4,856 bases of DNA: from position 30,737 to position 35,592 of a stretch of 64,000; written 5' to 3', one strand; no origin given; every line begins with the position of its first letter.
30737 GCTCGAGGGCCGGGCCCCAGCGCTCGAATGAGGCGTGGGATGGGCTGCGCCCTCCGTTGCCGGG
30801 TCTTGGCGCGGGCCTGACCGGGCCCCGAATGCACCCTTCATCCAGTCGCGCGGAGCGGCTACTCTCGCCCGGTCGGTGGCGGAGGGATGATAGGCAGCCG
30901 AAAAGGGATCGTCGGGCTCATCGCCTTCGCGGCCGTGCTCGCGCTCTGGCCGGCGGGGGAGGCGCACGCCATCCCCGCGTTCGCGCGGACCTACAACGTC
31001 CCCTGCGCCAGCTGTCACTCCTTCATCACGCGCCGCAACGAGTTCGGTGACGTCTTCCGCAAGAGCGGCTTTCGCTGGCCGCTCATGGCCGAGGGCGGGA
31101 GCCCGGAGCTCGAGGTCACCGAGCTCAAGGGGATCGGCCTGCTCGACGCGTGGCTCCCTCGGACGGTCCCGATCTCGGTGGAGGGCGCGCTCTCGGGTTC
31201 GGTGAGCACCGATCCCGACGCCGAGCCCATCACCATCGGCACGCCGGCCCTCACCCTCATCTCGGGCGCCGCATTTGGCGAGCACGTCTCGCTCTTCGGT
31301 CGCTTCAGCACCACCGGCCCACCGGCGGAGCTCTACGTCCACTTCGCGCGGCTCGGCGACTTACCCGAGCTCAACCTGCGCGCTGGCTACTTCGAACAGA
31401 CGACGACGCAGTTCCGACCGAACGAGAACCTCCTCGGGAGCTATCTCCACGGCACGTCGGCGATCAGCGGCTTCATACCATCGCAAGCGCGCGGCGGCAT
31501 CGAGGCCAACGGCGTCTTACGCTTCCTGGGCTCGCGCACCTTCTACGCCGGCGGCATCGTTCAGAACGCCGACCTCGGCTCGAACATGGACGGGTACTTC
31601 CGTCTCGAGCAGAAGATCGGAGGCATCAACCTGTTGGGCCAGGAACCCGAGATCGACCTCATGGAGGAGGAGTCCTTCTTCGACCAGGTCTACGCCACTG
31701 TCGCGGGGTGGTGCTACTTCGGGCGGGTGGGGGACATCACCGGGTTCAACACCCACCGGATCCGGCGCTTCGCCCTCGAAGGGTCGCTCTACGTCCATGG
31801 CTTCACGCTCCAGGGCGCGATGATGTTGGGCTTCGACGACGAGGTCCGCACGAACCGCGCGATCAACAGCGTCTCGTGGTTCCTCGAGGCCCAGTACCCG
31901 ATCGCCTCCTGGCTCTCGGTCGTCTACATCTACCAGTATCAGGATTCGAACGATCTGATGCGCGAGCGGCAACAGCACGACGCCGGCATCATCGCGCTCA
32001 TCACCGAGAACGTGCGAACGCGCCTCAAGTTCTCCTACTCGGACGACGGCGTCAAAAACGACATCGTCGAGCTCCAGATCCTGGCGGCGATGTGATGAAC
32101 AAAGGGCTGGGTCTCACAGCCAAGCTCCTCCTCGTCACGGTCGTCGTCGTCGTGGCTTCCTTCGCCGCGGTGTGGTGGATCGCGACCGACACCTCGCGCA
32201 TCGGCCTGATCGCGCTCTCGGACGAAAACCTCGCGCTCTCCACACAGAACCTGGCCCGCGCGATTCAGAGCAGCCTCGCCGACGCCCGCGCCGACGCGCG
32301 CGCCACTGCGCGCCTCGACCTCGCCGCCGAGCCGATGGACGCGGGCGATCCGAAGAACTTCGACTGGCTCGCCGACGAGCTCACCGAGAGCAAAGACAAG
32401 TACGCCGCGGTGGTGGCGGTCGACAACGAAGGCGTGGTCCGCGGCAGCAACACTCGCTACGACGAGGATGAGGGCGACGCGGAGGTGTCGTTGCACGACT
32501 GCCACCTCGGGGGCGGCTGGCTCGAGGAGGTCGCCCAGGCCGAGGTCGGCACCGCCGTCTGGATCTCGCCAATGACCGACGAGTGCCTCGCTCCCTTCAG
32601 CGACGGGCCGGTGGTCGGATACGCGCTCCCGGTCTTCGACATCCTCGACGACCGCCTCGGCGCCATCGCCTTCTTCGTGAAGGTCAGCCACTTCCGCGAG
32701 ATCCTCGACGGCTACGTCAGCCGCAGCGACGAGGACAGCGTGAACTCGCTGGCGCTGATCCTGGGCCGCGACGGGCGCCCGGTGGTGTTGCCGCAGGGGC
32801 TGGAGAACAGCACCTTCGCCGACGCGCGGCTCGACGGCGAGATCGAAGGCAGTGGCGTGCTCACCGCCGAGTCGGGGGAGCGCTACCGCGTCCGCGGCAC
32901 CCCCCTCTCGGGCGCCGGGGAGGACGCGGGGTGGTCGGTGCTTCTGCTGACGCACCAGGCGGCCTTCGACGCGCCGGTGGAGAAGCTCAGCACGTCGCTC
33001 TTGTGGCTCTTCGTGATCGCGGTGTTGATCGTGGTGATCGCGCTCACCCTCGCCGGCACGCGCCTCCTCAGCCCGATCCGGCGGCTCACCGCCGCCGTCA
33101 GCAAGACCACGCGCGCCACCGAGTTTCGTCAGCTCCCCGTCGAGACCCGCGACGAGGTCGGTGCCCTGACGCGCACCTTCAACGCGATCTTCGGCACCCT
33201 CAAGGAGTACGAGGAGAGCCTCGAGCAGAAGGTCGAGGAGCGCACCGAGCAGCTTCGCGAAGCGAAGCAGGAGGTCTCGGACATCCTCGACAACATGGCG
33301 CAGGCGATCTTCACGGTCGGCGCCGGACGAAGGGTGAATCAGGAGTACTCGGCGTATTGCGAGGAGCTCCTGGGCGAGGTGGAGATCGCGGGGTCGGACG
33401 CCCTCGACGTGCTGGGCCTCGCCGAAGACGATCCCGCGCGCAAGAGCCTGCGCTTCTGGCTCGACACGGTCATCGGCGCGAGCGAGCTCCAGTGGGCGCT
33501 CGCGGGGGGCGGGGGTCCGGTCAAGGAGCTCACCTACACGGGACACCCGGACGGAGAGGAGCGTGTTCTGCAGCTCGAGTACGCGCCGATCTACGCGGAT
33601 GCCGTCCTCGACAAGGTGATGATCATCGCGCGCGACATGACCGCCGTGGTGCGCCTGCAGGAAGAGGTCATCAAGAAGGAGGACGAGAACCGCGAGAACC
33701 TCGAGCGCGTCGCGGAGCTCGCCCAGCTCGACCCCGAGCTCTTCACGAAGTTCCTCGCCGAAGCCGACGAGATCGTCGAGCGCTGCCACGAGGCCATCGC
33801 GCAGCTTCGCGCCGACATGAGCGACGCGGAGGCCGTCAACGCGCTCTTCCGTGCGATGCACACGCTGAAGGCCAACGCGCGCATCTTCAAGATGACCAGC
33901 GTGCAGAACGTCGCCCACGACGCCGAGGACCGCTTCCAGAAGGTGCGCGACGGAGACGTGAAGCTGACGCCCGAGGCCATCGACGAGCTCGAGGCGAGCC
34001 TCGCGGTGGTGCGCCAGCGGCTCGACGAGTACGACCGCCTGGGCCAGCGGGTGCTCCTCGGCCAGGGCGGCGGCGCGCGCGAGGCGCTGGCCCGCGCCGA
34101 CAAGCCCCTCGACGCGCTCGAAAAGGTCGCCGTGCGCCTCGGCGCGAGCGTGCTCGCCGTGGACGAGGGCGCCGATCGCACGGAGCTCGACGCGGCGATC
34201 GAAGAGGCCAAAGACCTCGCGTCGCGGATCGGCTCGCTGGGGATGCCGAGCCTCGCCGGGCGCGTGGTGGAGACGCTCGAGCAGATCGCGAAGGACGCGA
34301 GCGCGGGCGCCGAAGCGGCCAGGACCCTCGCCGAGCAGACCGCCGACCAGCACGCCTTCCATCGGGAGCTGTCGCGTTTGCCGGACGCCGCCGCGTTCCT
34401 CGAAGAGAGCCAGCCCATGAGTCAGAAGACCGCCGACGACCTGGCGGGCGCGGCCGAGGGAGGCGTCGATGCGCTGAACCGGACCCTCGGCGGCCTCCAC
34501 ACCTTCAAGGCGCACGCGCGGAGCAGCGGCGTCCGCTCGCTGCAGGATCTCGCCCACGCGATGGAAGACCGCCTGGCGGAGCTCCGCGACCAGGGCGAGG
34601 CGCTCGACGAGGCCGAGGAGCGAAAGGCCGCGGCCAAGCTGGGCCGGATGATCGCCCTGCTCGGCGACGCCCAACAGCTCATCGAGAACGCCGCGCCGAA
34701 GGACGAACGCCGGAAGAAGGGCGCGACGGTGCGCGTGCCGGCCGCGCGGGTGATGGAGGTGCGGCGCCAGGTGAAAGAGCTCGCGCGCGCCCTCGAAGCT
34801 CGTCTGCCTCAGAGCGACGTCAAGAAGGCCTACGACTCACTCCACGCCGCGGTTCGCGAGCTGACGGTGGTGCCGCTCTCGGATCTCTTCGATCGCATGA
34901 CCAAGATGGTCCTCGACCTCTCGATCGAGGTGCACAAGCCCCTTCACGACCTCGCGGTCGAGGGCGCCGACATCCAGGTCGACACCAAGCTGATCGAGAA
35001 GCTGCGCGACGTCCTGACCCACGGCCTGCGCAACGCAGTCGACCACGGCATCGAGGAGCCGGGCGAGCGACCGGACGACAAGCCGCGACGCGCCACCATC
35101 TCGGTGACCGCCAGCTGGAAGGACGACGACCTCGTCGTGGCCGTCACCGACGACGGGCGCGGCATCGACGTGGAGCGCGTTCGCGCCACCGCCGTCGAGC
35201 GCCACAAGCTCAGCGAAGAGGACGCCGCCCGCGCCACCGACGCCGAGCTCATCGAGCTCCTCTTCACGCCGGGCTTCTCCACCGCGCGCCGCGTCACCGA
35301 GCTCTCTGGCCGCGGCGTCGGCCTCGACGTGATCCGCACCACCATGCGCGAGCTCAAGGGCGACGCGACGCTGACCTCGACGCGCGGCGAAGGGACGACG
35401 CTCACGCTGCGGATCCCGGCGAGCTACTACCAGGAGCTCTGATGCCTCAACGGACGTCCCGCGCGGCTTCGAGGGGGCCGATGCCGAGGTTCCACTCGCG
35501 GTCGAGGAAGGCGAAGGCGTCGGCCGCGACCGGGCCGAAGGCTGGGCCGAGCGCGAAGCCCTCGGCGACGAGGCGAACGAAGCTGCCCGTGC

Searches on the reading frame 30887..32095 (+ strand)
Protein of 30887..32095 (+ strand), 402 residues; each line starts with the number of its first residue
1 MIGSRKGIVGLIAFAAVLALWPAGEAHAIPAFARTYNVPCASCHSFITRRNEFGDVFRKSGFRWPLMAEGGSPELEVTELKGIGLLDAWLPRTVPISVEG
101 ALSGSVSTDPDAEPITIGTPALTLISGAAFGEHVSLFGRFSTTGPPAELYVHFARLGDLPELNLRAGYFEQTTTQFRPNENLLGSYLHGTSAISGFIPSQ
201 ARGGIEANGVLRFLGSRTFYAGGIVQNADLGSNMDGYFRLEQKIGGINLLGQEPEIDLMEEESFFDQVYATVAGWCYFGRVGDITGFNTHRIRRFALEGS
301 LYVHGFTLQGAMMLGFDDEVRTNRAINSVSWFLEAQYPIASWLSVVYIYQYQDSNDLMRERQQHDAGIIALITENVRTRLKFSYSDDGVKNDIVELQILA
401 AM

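Call 61: search_protein_families(library=pfam, proteins=[window:30887-32095:+], max_evalue=0.001)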
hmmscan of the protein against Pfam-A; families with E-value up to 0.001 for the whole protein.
window:30887-32095:+ (402 aa): 0 families

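Call 99: search_protein_families(library=pfam, proteins=[window:30887-32095:+], max_evalue=0.05)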
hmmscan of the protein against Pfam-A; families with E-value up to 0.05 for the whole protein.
window:30887-32095:+ (402 aa): 0 families

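Call 118: search_solved_structures(query=A11, max_evalue=10, show_alignments=1)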
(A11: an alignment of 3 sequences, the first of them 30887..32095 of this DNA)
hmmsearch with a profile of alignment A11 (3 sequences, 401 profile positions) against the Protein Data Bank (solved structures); distinct sequences matched with E-value up to 10: 1.
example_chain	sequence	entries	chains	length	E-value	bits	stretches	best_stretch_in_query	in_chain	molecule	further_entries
9qtq_A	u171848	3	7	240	1.3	11.3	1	185-222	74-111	Tetrahydromethanopterin S-methyltransferase subunit A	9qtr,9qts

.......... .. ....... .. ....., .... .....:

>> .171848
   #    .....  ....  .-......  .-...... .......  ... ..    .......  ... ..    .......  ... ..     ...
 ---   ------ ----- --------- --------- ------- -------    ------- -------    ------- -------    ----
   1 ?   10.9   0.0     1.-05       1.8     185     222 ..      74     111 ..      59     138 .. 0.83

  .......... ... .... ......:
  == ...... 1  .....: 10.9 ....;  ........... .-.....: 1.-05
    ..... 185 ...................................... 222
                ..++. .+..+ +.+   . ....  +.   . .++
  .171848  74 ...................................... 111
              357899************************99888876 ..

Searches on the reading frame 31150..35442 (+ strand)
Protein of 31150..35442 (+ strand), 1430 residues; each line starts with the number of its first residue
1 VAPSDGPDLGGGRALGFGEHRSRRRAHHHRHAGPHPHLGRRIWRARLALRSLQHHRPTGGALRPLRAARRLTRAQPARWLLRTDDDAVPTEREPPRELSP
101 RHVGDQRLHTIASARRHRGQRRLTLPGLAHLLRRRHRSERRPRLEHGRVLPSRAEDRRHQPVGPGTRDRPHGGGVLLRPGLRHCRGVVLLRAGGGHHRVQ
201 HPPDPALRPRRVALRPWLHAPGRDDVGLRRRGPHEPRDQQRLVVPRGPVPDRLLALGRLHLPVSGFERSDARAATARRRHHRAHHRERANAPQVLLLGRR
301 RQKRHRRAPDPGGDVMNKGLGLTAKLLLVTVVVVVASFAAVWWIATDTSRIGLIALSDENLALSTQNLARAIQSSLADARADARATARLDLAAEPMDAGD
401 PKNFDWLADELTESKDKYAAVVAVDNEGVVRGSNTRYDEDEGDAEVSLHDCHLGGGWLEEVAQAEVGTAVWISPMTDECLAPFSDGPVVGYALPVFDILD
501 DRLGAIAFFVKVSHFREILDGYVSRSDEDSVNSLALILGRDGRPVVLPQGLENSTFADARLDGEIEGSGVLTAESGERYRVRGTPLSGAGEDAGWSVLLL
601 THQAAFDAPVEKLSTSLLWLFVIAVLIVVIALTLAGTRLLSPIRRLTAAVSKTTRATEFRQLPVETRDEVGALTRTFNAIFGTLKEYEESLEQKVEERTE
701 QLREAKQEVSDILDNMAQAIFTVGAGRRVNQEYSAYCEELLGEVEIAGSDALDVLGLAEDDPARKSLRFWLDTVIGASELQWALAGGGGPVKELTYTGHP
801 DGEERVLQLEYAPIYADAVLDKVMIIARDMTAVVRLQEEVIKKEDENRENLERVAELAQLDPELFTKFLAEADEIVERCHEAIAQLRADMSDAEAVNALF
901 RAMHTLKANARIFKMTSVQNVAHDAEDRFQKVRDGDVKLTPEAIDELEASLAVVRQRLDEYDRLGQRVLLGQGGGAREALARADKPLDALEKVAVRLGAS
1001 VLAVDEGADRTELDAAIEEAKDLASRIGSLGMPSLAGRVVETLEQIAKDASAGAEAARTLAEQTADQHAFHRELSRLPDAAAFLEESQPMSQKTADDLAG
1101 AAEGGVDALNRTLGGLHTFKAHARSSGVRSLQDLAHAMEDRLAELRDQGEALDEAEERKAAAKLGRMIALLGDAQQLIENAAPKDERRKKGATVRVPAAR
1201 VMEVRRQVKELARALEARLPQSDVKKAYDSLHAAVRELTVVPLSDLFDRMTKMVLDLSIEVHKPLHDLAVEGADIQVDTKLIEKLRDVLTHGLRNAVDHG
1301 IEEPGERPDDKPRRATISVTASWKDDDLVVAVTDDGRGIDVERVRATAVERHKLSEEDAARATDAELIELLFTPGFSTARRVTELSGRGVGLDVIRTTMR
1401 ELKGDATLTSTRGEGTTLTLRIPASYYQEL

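Call 61: search_protein_families(library=pfam, proteins=[window:31150-35442:+], max_evalue=0.001)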
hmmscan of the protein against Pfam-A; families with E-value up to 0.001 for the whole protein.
window:31150-35442:+ (1430 aa): 3 families
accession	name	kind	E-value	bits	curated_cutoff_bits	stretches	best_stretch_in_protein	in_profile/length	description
PF02518.31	HATPase_c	-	4.7e-18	66.1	26.4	1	1284-1424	5-109/111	Histidine kinase-, DNA gyrase B-, and HSP90-like ATPase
PF01627.28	Hpt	-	9.9e-16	58.2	24.6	1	863-956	1-83/84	Hpt domain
PF00672.30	HAMP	-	6.9e-07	29.9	25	1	637-685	4-52/53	HAMP domain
